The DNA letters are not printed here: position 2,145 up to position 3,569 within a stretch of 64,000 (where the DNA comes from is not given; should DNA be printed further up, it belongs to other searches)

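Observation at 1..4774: Overlap-coupled envelope trio: TPR/CsgG-like lipoprotein, unassigned beta-barrel, giant Ig-repeat protein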

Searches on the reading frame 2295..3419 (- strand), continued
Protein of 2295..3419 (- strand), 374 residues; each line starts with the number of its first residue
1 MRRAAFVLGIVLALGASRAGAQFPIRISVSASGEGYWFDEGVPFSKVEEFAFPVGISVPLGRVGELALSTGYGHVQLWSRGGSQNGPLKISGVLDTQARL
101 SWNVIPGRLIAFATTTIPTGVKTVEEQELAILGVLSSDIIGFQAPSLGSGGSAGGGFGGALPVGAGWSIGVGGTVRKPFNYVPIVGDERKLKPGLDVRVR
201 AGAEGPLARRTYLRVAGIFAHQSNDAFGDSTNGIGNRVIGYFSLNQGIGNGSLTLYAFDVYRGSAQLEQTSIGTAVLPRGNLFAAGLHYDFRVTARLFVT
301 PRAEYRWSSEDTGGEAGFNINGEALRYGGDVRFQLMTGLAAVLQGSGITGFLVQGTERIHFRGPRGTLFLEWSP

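Call 82: search_protein_families(library=pfam, proteins=[L023:8231-8416:+, L001:5819-6676:+, L001:5168-5686:+, L001:9150-10481:-], max_evalue=0.001)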
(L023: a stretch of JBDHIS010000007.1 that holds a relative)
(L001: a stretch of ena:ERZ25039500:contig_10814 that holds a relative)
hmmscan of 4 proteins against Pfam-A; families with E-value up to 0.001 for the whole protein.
L023:8231-8416:+ (62 aa): 1 family
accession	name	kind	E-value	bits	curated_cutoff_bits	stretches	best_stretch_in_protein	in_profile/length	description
PF00512.31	HisKA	-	6.8e-06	26.5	26.9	1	12-59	9-54/66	His Kinase A (phospho-acceptor) domain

L001:5819-6676:+ (286 aa): 2 families
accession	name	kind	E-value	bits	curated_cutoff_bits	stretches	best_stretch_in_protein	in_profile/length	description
PF03783.19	CsgG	-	2.8e-17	63.2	20.8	1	69-158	7-98/210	Curli production assembly/transport component CsgG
PF13036.11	LpoB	-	0.00011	22.6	22.3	1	102-161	53-113/147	Peptidoglycan-synthase activator LpoB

L001:5168-5686:+ (173 aa): 0 families

L001:9150-10481:- (444 aa): 5 families
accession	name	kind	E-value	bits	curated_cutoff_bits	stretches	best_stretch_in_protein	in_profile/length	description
PF13365.12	Trypsin_2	-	2.1e-21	77.6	27.6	1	267-415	1-144/144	Trypsin-like peptidase domain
PF00498.31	FHA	-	1.6e-16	60.9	20.7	1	28-94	2-67/67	FHA domain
PF16697.10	Yop-YscD_cpl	-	1.3e-11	45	33.2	1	10-94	2-84/94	Inner membrane component of T3SS, cytoplasmic domain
PF00089.32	Trypsin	-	1.4e-08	35.2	20.6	1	255-432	15-212/220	Trypsin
PF10459.15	Peptidase_S46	-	0.00041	19.6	22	1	398-423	632-657/698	Peptidase S46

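Call 93: search_protein_families(library=pfam, proteins=[L014:11047-12435:+, L014:12504-12986:+, L014:13011-17084:+, L030:11053-12465:+, L030:12485-13009:+, L030:13062-16457:+, L049:5505-7127:+, L049:7149-7673:+, L049:7695-11174:+, L011:11143-12468:+], max_evalue=0.001)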
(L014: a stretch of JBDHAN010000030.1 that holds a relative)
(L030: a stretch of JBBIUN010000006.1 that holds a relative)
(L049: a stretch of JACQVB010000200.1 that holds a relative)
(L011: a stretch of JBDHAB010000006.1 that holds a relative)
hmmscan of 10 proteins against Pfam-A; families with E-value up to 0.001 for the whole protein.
L014:11047-12435:+ (463 aa): 2 families
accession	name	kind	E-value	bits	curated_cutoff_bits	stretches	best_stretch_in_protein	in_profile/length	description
PF00963.24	Cohesin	-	6.7e-09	36.5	24.1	1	339-462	8-139/139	Cohesin domain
PF02368.24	Big_2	-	0.00014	22.2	22.8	1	272-300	36-64/79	Bacterial Ig-like domain (group 2)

L014:12504-12986:+ (161 aa): 0 families

L014:13011-17084:+ (1358 aa): 5 families
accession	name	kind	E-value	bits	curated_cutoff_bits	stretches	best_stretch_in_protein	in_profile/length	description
PF13229.12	Beta_helix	-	1.2e-34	119.7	25.9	5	1078-1244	3-156/158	Right handed beta helix region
PF05048.19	NosD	-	6.7e-17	62.1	23.6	3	1093-1236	29-159/212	Periplasmic copper-binding protein (NosD)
PF02368.24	Big_2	-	1.7e-09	37.9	22.8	1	243-321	4-78/79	Bacterial Ig-like domain (group 2)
PF07602.17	DUF1565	-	5.5e-07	29.6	20.3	0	336-500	2-177/257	Protein of unknown function (DUF1565)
PF22359.2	Big-like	-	0.00039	21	27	1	282-310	7-35/48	Bacterial Ig-like domain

L030:11053-12465:+ (471 aa): 1 family
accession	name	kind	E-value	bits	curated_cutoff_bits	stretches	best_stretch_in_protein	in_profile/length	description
PF02368.24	Big_2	-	7.2e-06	26.3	22.8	1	278-309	34-65/79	Bacterial Ig-like domain (group 2)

L030:12485-13009:+ (175 aa): 1 family
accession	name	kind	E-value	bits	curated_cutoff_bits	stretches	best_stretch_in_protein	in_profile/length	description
PF00963.24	Cohesin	-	0.00016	22.3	24.1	1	43-114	3-76/139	Cohesin domain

L030:13062-16457:+ (1132 aa): 5 families
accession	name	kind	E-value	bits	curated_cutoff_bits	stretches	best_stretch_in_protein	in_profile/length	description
PF13229.12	Beta_helix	-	3.2e-16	59.8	25.9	1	821-952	20-145/158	Right handed beta helix region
PF02368.24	Big_2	-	9.2e-10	38.8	22.8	1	238-303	6-68/79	Bacterial Ig-like domain (group 2)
PF00404.24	Dockerin_1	-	1e-09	38.9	22.9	1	158-207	1-52/57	Dockerin type I domain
PF05048.19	NosD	-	3.5e-06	27.1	23.6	1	843-996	34-173/212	Periplasmic copper-binding protein (NosD)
PF00963.24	Cohesin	-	0.00011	22.9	24.1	1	28-134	6-119/139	Cohesin domain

L049:5505-7127:+ (541 aa): 4 families
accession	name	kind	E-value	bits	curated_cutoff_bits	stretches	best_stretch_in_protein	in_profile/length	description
PF02368.24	Big_2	-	4.5e-15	55.8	22.8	1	231-306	2-74/79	Bacterial Ig-like domain (group 2)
PF02369.22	Big_1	-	9.6e-06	26.1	34.9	1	248-301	18-69/93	Bacterial Ig-like domain (group 1)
PF00963.24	Cohesin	-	2.7e-05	24.8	24.1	1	416-539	10-138/139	Cohesin domain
PF22359.2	Big-like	-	0.00031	21.4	27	1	268-299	3-34/48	Bacterial Ig-like domain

L049:7149-7673:+ (175 aa): 1 family
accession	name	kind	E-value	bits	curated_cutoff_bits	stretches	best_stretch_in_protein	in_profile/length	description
PF00963.24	Cohesin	-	6e-07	30.2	24.1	1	44-137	3-104/139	Cohesin domain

L049:7695-11174:+ (1160 aa): 6 families
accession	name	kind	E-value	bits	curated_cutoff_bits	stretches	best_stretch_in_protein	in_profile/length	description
PF13229.12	Beta_helix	-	6.1e-13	49.1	25.9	2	934-1076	22-157/158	Right handed beta helix region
PF05048.19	NosD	-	5.7e-06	26.3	23.6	1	991-1089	62-157/212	Periplasmic copper-binding protein (NosD)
PF07602.17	DUF1565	-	1.6e-05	24.8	20.3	0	367-418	8-65/257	Protein of unknown function (DUF1565)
PF00404.24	Dockerin_1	-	1.7e-05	25.4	22.9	1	190-240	1-52/57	Dockerin type I domain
PF00963.24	Cohesin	-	1.7e-05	25.4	24.1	1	55-162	3-116/139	Cohesin domain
PF02368.24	Big_2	-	0.00014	22.2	22.8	1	269-334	4-66/79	Bacterial Ig-like domain (group 2)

L011:11143-12468:+ (442 aa): 3 families
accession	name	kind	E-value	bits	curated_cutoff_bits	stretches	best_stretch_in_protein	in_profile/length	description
PF02368.24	Big_2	-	5.1e-06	26.8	22.8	1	224-299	6-78/79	Bacterial Ig-like domain (group 2)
PF00963.24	Cohesin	-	0.00028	21.5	24.1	1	322-441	12-139/139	Cohesin domain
PF03737.21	RraA-like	-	0.00072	20.2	24.5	0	361-441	53-137/152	Aldolase/RraA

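Call 103: find_encoding_contigs(protein=P0402, flank=8000, max_places=1)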
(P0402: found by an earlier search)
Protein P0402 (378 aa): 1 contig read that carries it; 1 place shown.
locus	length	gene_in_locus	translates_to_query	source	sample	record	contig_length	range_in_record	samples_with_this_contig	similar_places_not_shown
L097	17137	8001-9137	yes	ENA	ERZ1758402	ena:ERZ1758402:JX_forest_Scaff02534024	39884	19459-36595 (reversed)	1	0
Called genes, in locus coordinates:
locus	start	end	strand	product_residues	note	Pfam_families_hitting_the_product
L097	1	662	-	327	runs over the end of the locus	PF03279:Lip_A_acyltrans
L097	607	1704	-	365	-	PF00534:Glycos_transf_1, PF13692:Glyco_trans_1_4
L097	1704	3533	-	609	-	PF00664:ABC_membrane, PF00005:ABC_tran, PF02463:SMC_N (weak), PF13191:AAA_16 (weak)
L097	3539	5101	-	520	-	PF00072:Response_reg, PF08665:PglZ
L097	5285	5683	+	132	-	-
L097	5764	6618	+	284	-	PF13481:AAA_25, PF03796:DnaB_C, PF06745:ATPase, PF23442:DUF7125 (faint)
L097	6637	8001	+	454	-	PF13371:TPR_9 (faint), PF13432:TPR_16 (weak), PF14559:TPR_19 (weak), PF00515:TPR_1 (faint), PF07719:TPR_2 (weak), PF13432:TPR_16 (weak), PF03783:CsgG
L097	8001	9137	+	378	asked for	-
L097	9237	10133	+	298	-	PF03544:TonB_C (faint)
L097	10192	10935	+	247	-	PF20772:TACO1_YebC_N, PF01709:Transcrip_reg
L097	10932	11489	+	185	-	PF02075:RuvC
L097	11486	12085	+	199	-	PF01330:RuvA_N, PF14520:HHH_5, PF07499:RuvA_C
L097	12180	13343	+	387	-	PF00155:Aminotran_1_2, PF01041:DegT_DnrJ_EryC1 (weak)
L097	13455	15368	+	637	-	PF00989:PAS, PF08448:PAS_4, PF13426:PAS_9, PF00989:PAS, PF08448:PAS_4, PF00512:HisKA, PF02518:HATPase_c, PF00072:Response_reg, +3 more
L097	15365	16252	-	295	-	-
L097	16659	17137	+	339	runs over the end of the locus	PF05496:RuvB_N, PF00004:AAA, PF07728:AAA_5 (weak), PF17864:AAA_lid_4, PF05491:WHD_RuvB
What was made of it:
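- On Synthase-dependent EPS exporters (AlgE, BcsC, PelB, PgaA barrels with TPR): One glycosyltransferase lies 6 kb away on the other strand in L097 only (call 103).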

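Call 104: find_encoding_contigs(protein=P0395, flank=8000, max_places=1)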
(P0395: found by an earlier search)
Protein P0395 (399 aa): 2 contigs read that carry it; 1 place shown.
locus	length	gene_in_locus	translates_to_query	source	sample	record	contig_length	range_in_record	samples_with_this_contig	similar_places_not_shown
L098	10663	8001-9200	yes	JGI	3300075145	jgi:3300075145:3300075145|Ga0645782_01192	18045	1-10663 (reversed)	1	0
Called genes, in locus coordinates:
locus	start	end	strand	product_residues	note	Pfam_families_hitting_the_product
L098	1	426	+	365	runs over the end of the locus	PF01636:APH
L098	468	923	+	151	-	PF14539:DUF4442, PF13622:4HBT_3 (weak), PF03061:4HBT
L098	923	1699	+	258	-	PF00106:adh_short, PF08659:KR, PF13561:adh_short_C2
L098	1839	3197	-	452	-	-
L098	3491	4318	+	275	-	PF04199:Cyclase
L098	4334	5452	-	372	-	PF01011:PQQ, PF13360:PQQ_2 (faint)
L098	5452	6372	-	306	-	PF01011:PQQ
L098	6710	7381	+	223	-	PF07719:TPR_2 (faint), PF13371:TPR_9 (weak), PF13414:TPR_11 (faint), PF13432:TPR_16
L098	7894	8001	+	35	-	-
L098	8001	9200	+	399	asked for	-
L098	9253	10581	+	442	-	PF02368:Big_2 (weak)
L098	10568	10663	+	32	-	?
